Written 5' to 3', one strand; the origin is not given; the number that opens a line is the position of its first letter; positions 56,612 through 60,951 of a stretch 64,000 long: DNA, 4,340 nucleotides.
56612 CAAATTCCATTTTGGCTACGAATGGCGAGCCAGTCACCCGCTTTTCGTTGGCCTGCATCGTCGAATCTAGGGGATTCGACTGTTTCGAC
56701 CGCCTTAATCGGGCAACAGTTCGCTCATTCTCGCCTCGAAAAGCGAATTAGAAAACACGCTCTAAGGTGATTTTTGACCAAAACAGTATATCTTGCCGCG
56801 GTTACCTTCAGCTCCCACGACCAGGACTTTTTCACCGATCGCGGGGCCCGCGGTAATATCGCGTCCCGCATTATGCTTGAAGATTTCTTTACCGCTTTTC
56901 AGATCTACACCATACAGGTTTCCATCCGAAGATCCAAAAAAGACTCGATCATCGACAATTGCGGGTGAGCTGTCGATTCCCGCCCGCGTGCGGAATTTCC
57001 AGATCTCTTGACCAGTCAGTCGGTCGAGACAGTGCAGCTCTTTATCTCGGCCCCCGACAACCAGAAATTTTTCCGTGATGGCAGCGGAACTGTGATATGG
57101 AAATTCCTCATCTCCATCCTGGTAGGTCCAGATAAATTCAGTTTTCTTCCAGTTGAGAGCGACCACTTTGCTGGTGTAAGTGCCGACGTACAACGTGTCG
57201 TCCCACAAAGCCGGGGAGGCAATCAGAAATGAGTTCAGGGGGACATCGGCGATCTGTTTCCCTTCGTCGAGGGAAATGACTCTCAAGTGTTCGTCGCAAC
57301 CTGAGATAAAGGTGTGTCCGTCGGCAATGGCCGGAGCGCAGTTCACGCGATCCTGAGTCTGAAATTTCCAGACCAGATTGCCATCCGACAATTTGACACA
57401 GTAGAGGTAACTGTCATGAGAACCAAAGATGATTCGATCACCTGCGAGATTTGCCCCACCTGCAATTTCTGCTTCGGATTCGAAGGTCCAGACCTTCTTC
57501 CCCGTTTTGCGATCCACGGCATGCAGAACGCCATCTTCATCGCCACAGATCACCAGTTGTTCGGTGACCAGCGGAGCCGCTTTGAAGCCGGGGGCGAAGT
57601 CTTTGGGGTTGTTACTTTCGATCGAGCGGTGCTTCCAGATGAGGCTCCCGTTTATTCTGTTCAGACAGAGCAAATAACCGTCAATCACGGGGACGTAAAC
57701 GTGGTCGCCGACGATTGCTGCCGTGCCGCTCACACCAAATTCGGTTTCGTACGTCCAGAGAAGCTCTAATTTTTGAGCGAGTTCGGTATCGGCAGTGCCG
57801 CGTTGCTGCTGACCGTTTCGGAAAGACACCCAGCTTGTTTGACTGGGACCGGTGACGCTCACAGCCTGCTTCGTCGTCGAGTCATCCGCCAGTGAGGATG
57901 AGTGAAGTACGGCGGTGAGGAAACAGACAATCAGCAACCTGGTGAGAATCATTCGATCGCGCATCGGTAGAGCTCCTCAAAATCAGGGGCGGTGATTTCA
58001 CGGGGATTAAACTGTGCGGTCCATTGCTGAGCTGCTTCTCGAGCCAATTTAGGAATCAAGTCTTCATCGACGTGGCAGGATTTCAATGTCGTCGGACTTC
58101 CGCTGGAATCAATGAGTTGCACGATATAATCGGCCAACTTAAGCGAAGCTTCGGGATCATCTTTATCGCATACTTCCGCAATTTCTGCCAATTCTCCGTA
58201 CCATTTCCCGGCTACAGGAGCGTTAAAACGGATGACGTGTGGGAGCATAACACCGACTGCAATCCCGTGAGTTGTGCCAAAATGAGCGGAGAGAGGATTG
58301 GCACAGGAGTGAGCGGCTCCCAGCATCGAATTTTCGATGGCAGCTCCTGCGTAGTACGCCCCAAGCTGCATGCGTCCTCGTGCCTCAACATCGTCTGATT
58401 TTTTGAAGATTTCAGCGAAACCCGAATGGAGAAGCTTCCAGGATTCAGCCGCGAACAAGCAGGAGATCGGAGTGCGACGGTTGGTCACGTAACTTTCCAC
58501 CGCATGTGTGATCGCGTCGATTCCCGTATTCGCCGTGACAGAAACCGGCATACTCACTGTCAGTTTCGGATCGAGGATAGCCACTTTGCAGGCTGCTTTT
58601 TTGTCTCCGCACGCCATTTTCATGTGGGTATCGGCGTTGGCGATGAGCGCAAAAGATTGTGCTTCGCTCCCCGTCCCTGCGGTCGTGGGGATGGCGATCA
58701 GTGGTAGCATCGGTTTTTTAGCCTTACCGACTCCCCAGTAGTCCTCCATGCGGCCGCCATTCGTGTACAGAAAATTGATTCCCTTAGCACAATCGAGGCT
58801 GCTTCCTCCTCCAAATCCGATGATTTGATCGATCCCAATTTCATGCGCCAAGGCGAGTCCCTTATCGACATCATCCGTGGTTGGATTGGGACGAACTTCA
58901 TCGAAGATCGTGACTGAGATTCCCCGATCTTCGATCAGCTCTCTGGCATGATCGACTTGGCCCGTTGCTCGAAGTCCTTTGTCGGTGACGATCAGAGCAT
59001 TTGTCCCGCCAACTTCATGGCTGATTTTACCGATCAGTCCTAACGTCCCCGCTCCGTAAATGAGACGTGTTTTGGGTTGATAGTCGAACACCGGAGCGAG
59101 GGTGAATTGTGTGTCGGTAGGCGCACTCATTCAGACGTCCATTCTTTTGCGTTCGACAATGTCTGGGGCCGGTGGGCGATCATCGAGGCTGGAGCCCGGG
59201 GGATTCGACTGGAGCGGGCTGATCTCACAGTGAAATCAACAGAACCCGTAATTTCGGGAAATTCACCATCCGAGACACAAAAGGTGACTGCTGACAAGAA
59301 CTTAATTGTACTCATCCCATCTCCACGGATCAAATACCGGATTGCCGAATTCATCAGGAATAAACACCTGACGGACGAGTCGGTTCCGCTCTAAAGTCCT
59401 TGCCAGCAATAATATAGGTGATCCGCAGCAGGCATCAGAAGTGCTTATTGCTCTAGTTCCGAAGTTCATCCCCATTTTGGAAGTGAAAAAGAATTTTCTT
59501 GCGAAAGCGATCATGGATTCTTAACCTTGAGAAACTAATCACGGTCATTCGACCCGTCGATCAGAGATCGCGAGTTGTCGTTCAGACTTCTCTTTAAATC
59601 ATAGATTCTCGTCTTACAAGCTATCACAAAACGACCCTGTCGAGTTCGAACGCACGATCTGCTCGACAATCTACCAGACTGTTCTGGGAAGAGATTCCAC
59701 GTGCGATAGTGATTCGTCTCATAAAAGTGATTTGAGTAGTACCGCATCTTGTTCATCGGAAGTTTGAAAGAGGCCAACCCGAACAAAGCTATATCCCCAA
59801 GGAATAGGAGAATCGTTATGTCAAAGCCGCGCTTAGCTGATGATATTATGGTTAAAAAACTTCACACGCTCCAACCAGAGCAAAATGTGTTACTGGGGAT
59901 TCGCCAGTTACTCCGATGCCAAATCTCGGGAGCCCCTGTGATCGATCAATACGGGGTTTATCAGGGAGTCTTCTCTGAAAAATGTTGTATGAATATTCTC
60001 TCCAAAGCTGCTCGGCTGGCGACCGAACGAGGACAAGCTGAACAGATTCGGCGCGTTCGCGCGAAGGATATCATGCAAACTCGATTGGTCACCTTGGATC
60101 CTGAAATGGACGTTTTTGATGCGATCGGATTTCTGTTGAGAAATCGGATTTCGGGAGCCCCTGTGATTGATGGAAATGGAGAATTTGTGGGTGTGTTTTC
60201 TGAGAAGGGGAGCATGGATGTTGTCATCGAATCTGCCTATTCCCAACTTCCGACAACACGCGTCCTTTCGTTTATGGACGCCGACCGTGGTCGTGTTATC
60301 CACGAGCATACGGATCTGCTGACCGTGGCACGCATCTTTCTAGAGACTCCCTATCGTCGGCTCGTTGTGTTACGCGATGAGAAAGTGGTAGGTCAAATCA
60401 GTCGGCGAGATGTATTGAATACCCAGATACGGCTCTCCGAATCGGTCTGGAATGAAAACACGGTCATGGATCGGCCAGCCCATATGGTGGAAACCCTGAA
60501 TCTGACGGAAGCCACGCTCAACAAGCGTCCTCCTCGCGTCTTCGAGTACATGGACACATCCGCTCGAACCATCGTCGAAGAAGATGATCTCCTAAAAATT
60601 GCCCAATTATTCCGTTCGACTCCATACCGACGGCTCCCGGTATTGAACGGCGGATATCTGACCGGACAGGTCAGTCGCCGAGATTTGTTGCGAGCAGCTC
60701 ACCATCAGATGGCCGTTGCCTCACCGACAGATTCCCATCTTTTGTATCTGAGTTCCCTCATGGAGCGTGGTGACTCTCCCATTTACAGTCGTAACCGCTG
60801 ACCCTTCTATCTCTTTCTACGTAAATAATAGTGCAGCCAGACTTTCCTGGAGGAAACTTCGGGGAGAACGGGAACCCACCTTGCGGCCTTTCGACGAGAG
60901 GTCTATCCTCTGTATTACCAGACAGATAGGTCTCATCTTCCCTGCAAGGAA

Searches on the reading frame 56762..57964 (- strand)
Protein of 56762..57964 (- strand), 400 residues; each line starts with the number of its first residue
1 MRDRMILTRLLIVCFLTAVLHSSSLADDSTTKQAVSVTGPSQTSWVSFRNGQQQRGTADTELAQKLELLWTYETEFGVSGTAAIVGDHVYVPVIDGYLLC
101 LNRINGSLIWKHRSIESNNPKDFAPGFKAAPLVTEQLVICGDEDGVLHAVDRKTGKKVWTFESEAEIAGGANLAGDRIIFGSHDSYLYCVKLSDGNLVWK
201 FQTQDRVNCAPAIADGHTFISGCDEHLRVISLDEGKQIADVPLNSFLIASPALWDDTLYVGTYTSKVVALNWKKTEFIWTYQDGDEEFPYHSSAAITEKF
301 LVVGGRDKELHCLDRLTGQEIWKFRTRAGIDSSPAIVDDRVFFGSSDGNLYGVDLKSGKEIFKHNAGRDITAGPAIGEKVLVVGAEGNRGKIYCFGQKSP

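Call 3: search_protein_families(library=pfam, proteins=[window:56762-57964:-], max_evalue=0.01)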
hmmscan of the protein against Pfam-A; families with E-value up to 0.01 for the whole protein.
window:56762-57964:- (400 aa): 10 families
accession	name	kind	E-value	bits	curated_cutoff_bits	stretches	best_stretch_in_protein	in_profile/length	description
PF13570.13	Beta-prop_ACSF4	-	1.8e-52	179.2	133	3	129-300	7-187/329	Beta-alanine-activating enzyme, beta-propeller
PF13360.13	PQQ_2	-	1.5e-41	143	27.6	3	144-281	2-144/233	Outer membrane protein assembly factor BamB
PF01011.28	PQQ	-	3.3e-14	52.9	26.7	3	108-214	29-153/595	Glucose/ethanol/alcohol dehydrogenase, beta-propeller domain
PF25292.1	Beta-prop_CGLA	-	4.6e-09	36.6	26.8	0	176-211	45-80/316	Lambda-carrageenase beta-propeller domain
PF12894.13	ANAPC4_WD40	-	1.5e-06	28.7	22.9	0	138-209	10-85/91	Anaphase-promoting complex subunit 4 WD40 domain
PF17005.11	WD40_like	-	7.1e-06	26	40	1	298-397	12-109/301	WD40-like domain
PF24807.1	WD40_CDC20-Fz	-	3.5e-05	23.7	200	0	135-227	63-158/292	CDC20/Fizzy WD40 domain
PF24796.1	WDR55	-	0.00011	21.7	200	0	132-221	104-196/296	WDR55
PF23414.1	Beta-prop_EML_2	-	0.0005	20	90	0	180-239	15-75/266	Echinoderm microtubule-associated protein second beta-propeller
PF25174.1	Beta-prop_THOC3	-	0.0075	15.7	305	0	136-242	60-168/272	THOC3 beta-propeller domain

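Call 4: search_protein_families(library=ncbifam, proteins=[window:56762-57964:-], max_evalue=0.01)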
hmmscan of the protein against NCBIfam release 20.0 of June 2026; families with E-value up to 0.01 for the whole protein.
window:56762-57964:- (400 aa): 8 families
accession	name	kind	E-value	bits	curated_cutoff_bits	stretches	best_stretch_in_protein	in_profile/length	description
TIGR03300.1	assembly_YfgL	equivalog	9.9e-41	139.6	285.2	3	127-237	57-167/377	outer membrane protein assembly factor BamB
NF008351.0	PRK11138.1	equivalog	7.6e-28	97.1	423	4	131-238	65-183/394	outer membrane protein assembly factor BamB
TIGR03075.1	PQQ_enz_alc_DH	subfamily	1.5e-25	89.8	480.05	4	126-207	60-152/530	PQQ-dependent dehydrogenase, methanol/ethanol family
NF053615.1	SerThrKinAfsKStmc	equivalog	5.6e-23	81.5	1300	2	249-381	658-787/809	protein serine/threonine kinase AfsK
TIGR04528.1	acido_non_PQQ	subfamily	3.9e-19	68.8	650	4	82-164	98-182/493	acido-empty-quinoprotein group A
TIGR03074.1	PQQ_membr_DH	subfamily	5.1e-10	37.8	832.65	0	193-283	363-451/783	membrane-bound PQQ-dependent dehydrogenase, glucose/quinate/shikimate family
NF041516.1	PA2928_fam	subfamily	3.2e-06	26.8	70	1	144-198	313-372/376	PA2928 family protein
NF050114.1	Rv3212_fam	equivalog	6.1e-06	25.7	150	0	129-167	66-103/393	Rv3212 family protein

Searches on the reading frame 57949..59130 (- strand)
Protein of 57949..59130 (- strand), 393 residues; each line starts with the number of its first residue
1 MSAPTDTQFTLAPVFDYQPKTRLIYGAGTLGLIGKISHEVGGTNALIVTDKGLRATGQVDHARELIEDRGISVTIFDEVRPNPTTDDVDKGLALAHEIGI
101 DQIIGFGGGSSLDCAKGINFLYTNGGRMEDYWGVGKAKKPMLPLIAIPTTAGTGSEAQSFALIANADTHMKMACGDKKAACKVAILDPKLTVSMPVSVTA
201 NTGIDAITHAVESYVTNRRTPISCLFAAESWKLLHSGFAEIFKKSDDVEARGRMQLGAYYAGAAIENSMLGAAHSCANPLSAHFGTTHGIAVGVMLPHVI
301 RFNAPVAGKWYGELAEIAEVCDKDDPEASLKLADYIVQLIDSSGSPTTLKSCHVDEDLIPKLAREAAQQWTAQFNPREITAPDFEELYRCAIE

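Call 3: search_protein_families(library=pfam, proteins=[window:57949-59130:-], max_evalue=0.01)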
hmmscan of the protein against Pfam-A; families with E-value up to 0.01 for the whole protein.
window:57949-59130:- (393 aa): 3 families
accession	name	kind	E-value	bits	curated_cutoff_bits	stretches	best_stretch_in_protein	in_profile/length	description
PF00465.25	Fe-ADH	-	3.1e-49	167.2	31.3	1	21-188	2-168/168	Iron-containing alcohol dehydrogenase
PF25137.1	ADH_Fe_C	-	5.6e-39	134.3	27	1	199-391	1-193/194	Fe-containing alcohol dehydrogenase family, C-terminal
PF13685.12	Fe-ADH_2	-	3.4e-09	37.3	28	1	26-120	3-95/149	Iron-containing alcohol dehydrogenase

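Call 4: search_protein_families(library=ncbifam, proteins=[window:57949-59130:-], max_evalue=0.01)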
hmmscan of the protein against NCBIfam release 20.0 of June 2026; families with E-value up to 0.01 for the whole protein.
window:57949-59130:- (393 aa): 17 families
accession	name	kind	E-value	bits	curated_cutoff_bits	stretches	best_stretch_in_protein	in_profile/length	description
NF041833.1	Fe_ADH_ErcA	equivalog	2.2e-90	303.5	550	1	23-391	11-381/382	alcohol dehydrogenase-like regulatory protein ErcA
TIGR02638.1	lactal_redase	equivalog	3.6e-80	269.6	523.15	1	25-388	12-379/379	lactaldehyde reductase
NF007911.0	PRK10624.1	equivalog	8.6e-76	255.3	537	1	25-391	13-381/382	lactaldehyde reductase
NF007363.0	PRK09860.1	equivalog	4.4e-74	249.9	581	1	25-391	14-382/383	L-threonine dehydrogenase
NF053866.1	CholDhdGbsBBac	equivalog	3.1e-71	240.1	550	1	20-391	15-390/392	choline dehydrogenase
NF058672.1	4HyButDHCUPNE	equivalog_domain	2.6e-64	217.8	500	1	21-390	8-376/378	4-hydroxybutyrate dehydrogenase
NF050025.1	SulfAcetaldRedSarD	equivalog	2.7e-63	214.1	700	1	15-381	3-374/385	sulfoacetaldehyde reductase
NF010378.0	PRK13805.1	equivalog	1.1e-62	212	951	1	41-389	481-861/872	bifunctional acetaldehyde-CoA/alcohol dehydrogenase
TIGR03405.1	Phn_Fe-ADH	equivalog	1.1e-49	169.2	423.7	1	32-317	13-302/355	iron-containing alcohol dehydrogenase PsrA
NF011998.0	PRK15454.1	equivalog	1.8e-45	155.4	556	1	24-390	31-393/395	ethanolamine utilization ethanol dehydrogenase EutG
TIGR04266.1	NDMA_methanol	equivalog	1.2e-41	142.9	625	1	13-320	9-320/420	NDMA-dependent methanol dehydrogenase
NF011717.0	PRK15138.1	equivalog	6.5e-22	78.1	645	1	16-389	5-384/387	alcohol dehydrogenase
NF041822.1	daptide_DH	equivalog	7.2e-18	64.6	300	1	46-389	4-360/363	daptide-type RiPP biosynthesis dehydogenase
NF006941.0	PRK09423.1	subfamily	9.9e-07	27.9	336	1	21-121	9-106/367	glycerol dehydrogenase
NF053832.1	GlycoaldRedHalo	equivalog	0.00017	20.8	550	1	22-119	10-104/363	glycolaldehyde reductase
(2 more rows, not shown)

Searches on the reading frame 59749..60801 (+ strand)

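Call 72: search_protein_families(library=pfam, proteins=[window:59749-60801:+], max_evalue=0.00001)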
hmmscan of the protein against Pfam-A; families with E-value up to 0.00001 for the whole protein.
window:59749-60801:+ (350 aa): 1 family
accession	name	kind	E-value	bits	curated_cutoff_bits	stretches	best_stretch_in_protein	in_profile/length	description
PF00571.33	CBS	-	7.7e-38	129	24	3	105-153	1-49/57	CBS domain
